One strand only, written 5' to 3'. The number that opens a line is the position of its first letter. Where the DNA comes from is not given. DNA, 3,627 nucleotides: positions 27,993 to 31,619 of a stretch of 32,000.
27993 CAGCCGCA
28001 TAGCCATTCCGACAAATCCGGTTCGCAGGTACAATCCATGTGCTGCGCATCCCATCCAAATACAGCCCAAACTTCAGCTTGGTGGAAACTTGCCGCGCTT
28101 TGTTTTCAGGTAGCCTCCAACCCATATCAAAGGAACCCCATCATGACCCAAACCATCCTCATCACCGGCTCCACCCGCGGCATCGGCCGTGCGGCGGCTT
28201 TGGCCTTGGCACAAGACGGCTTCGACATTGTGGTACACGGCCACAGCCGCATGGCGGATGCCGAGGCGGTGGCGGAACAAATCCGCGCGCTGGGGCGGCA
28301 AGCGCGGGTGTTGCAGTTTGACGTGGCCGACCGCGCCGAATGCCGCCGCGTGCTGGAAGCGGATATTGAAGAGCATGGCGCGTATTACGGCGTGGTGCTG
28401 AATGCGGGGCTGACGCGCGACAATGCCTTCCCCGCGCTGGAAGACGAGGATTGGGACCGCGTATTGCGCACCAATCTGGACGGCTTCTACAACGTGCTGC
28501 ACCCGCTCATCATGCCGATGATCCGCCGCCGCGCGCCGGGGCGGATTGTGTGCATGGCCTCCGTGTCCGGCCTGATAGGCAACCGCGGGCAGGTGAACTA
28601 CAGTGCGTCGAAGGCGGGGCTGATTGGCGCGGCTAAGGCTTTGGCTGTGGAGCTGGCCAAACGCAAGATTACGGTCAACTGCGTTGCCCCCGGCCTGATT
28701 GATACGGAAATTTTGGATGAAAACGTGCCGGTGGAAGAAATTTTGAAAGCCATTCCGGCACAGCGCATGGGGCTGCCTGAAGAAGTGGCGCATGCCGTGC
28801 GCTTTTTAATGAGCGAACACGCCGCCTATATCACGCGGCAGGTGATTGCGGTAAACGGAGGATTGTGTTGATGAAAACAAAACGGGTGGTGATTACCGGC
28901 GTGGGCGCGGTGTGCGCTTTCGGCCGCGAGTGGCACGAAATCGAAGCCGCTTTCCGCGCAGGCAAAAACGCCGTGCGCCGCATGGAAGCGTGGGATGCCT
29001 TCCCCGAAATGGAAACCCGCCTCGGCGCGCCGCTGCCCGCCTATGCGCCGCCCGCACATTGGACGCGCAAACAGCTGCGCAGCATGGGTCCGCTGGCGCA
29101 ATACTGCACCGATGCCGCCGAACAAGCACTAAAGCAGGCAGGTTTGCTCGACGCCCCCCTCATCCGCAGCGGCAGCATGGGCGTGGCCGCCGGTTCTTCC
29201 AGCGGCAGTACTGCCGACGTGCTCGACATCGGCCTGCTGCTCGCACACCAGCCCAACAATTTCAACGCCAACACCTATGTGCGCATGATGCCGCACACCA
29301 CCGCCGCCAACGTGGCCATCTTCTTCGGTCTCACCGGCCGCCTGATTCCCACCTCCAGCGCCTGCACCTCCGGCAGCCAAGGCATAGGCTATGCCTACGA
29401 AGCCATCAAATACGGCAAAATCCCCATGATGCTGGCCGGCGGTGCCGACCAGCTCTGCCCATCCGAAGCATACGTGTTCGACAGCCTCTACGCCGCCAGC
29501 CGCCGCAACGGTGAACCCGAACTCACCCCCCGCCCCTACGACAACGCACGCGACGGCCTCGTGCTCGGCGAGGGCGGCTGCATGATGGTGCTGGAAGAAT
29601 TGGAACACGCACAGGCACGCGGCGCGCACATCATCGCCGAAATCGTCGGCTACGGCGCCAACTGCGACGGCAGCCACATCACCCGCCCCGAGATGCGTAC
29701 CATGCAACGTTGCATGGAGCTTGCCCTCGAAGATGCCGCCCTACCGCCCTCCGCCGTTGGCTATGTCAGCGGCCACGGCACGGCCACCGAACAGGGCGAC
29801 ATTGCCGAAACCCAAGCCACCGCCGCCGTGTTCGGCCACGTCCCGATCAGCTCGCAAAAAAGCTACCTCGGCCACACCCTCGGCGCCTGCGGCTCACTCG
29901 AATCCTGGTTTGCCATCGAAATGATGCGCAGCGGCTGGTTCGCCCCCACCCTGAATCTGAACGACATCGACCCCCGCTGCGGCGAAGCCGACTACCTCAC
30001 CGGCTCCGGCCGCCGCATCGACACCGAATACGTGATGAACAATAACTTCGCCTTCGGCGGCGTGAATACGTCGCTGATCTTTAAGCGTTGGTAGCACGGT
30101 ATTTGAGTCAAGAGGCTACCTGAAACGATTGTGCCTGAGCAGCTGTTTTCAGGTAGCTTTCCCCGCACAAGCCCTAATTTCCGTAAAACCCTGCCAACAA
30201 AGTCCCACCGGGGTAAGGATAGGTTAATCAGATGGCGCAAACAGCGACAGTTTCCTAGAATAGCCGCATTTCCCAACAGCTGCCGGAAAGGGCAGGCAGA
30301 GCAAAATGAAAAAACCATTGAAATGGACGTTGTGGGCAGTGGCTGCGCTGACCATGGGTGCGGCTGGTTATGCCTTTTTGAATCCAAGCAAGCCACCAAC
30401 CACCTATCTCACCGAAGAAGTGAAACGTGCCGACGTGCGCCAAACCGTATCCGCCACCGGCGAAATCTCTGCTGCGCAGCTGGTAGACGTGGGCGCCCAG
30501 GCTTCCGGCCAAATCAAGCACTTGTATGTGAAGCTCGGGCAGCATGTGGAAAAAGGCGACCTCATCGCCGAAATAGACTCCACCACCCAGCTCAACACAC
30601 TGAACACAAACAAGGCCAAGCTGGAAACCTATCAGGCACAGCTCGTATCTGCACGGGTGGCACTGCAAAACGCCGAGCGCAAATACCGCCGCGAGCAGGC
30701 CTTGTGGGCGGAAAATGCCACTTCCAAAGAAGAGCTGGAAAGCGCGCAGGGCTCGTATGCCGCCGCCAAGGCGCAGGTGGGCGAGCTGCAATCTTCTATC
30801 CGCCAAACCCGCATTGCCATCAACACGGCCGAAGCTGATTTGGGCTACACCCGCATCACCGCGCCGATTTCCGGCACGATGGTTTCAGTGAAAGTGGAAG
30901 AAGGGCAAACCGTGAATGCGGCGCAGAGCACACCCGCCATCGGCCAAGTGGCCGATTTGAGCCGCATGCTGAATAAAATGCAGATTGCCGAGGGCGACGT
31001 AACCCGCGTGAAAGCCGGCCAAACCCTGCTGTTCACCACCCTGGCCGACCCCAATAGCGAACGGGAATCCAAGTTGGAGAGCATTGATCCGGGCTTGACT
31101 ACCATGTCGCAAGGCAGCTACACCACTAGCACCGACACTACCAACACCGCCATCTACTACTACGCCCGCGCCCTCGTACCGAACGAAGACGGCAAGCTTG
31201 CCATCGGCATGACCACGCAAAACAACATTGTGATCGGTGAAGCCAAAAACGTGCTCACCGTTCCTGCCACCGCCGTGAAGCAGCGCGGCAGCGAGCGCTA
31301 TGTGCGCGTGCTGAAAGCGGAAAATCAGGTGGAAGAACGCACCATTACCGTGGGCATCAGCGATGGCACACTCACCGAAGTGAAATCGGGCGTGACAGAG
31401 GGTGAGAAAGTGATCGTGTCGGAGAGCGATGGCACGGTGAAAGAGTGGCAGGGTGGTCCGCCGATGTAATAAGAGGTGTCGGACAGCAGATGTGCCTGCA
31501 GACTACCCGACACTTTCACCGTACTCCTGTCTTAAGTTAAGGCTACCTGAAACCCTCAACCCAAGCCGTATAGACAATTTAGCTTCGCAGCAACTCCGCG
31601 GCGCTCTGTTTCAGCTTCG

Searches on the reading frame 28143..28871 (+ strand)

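Call 9: search_protein_families(library=pfam, proteins=[window:28143-28871:+], max_evalue=0.01)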
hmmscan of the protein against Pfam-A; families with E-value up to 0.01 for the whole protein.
window:28143-28871:+ (242 aa): 5 families
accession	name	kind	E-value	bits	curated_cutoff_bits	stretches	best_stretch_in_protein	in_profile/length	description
PF13561.12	adh_short_C2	-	1.8e-52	178.8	27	1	11-241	5-235/236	Enoyl-(Acyl carrier protein) reductase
PF00106.31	adh_short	-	1e-50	172.4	26.6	1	3-194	1-190/195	short chain dehydrogenase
PF08659.16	KR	-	8.3e-23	81.7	22.6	1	4-160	2-156/180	KR domain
PF01370.27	Epimerase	-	0.00021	21.2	20.9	1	5-73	1-62/240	NAD dependent epimerase/dehydratase family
PF23441.1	SDR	-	0.0012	18.7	27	1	130-195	137-203/258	SDR-like rossmann domain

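Call 28: search_protein_families(library=ncbifam, proteins=[window:28143-28871:+], max_evalue=0.01)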
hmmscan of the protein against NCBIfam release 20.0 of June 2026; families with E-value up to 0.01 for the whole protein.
window:28143-28871:+ (242 aa): 233 families (the best 25 are shown)
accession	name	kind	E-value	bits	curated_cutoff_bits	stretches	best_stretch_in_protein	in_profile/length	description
NF004200.0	PRK05653.1-5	equivalog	4.7e-120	399.6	273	1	1-242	1-242/242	3-oxoacyl-ACP reductase FabG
TIGR01831.1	fabG_rel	equivalog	6.9e-117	389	338.85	1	5-241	1-238/239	3-ketoacyl-ACP reductase FabG2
NF009466.0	PRK12826.1-2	subfamily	1.3e-83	280.3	222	1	1-241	2-244/248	3-oxoacyl-ACP reductase FabG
NF053542.1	FlxB_rubin_SDR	equivalog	5.6e-79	265.2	340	1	4-241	2-239/239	flexirubin biosynthesis SDR family reductase FlxB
TIGR01830.1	3oxo_ACP_reduc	equivalog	4.9e-77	258.9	297.75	1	6-241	2-238/239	3-oxoacyl-[acyl-carrier-protein] reductase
NF004197.0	PRK05653.1-1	equivalog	3.1e-68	230.1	332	1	3-241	8-246/249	3-oxoacyl-ACP reductase FabG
NF009464.0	PRK12824.1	subfamily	1.8e-66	224.3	269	1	1-241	1-242/245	3-oxoacyl-ACP reductase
TIGR01829.1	AcAcCoA_reduct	subfamily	2.6e-65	220.4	302.1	1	5-241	3-240/242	acetoacetyl-CoA reductase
NF004198.0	PRK05653.1-3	equivalog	3.1e-61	207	296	1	3-241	8-246/248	3-oxoacyl-ACP reductase FabG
NF009547.0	PRK12936.1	subfamily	1.9e-58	198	436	1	4-241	8-242/245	3-ketoacyl-(acyl-carrier-protein) reductase NodG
NF004199.0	PRK05653.1-4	equivalog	2.4e-58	197.6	301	1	3-241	6-245/247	3-oxoacyl-ACP reductase FabG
NF005559.1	PRK07231.1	subfamily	1e-55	189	215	1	3-242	5-248/249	glucose 1-dehydrogenase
NF047420.2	EF_P_mod_YmfI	equivalog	9.2e-55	185.9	238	1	5-241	2-235/236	elongation factor P 5-aminopentanone reductase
NF009546.0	PRK12935.1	equivalog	8e-54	182.8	418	1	5-241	9-245/247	acetoacetyl-CoA reductase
NF042966.1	AcAcCoAred_PhaB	equivalog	1.1e-52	179.1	436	1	3-239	9-236/240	acetoacetyl-CoA reductase PhaB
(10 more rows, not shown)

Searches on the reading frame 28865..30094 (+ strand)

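Call 9: search_protein_families(library=pfam, proteins=[window:28865-30094:+], max_evalue=0.01)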
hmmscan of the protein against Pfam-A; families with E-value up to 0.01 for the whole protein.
window:28865-30094:+ (409 aa): 3 families
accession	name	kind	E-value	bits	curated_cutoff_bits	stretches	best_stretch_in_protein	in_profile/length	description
PF00109.32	ketoacyl-synt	-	1.2e-37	130.3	20.8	1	6-249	2-252/252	Beta-ketoacyl synthase, N-terminal domain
PF02801.28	Ketoacyl-synt_C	-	1.9e-28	99.3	20.8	1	258-365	2-118/119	Beta-ketoacyl synthase, C-terminal domain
PF00108.29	Thiolase_N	-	0.0088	15.9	26.4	0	165-198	83-116/260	Thiolase, N-terminal domain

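Call 28: search_protein_families(library=ncbifam, proteins=[window:28865-30094:+], max_evalue=0.01)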
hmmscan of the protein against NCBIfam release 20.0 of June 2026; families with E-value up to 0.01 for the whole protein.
window:28865-30094:+ (409 aa): 22 families
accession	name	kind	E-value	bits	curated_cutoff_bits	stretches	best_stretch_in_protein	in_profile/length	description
NF006587.0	PRK09116.1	equivalog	2.1e-207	688.8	470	1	5-409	1-407/408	beta-ketoacyl-ACP synthase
TIGR03150.1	fabF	equivalog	3.5e-100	335.6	493.75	1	6-407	1-407/407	beta-ketoacyl-ACP synthase II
NF005589.0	PRK07314.1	subfamily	3.6e-98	329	387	1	3-409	1-412/413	beta-ketoacyl-ACP synthase II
NF004970.0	PRK06333.1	subfamily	1.9e-84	284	525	1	3-409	1-422/424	beta-ketoacyl-ACP synthase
NF005935.0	PRK07967.1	equivalog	1.1e-80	271.5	630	1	6-409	2-404/406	beta-ketoacyl-ACP synthase I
NF006274.0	PRK08439.1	equivalog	4.8e-74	249.6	621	1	6-408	2-405/406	beta-ketoacyl-ACP synthase II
NF006434.0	PRK08722.1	equivalog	1e-69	235.4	759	1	3-408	1-413/414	beta-ketoacyl-ACP synthase II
NF005916.1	PRK07910.1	equivalog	1.9e-60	205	560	1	6-408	12-417/418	KasA/KasB family beta-ketoacyl-ACP synthase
NF006618.0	PRK09185.1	subfamily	8.7e-60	202.8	407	1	5-408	2-392/394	beta-ketoacyl-ACP synthase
NF005076.0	PRK06501.1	equivalog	1.2e-57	195.8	629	1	8-407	13-421/425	beta-ketoacyl-ACP synthase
NF005490.0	PRK07103.1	equivalog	1.2e-54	185.9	445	1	4-408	2-412/414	polyketide beta-ketoacyl:acyl carrier protein synthase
NF004618.0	PRK05952.1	equivalog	1.2e-48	166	455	1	7-407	3-381/384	beta-ketoacyl-ACP synthase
NF058662.1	cispenta_AmcF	equivalog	3.4e-44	151.3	325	1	8-407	2-368/369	cispentacin biosynthesis acyltransferase subunit AmcF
NF045894.1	PKS_plus_SDR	equivalog_domain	1.8e-30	105.4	1740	1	85-368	98-379/1515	type I polyketide synthase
NF040607.1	mycolic_Pks13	equivalog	2.6e-21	74.8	2100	1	87-347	198-450/1680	polyketide synthase Pks13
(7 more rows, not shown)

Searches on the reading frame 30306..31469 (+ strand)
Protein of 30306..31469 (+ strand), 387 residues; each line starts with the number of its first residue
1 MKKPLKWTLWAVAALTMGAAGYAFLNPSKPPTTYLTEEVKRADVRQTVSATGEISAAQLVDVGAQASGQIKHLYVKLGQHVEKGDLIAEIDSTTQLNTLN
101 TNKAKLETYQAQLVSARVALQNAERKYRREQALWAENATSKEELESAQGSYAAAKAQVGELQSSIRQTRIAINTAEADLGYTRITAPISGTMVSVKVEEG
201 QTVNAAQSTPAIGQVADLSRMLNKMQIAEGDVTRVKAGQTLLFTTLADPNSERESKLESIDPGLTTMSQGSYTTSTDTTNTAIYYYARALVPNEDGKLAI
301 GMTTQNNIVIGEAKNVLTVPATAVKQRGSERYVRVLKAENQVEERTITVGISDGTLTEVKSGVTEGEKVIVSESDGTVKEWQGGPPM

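Call 9: search_protein_families(library=pfam, proteins=[window:30306-31469:+], max_evalue=0.01)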
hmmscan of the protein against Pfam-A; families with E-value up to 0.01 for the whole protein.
window:30306-31469:+ (387 aa): 5 families
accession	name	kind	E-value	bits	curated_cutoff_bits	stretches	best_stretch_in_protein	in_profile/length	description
PF16576.10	HlyD_D23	-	9e-16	58.2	30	1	44-267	2-191/214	Barrel-sandwich domain of CusB or HlyD membrane-fusion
PF13437.12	HlyD_3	-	2e-14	54.6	22.2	1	184-292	2-96/106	HlyD family secretion protein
PF13533.13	Biotin_lipoyl_2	-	4.7e-12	45.9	29.8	2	64-91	5-32/32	Biotin-lipoyl like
PF00364.28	Biotin_lipoyl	-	4.2e-07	30.2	22.1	1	61-90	44-73/73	Biotin-requiring enzyme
PF01551.29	Peptidase_M23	-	0.0054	17.3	28.7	0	69-95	51-77/96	Peptidase family M23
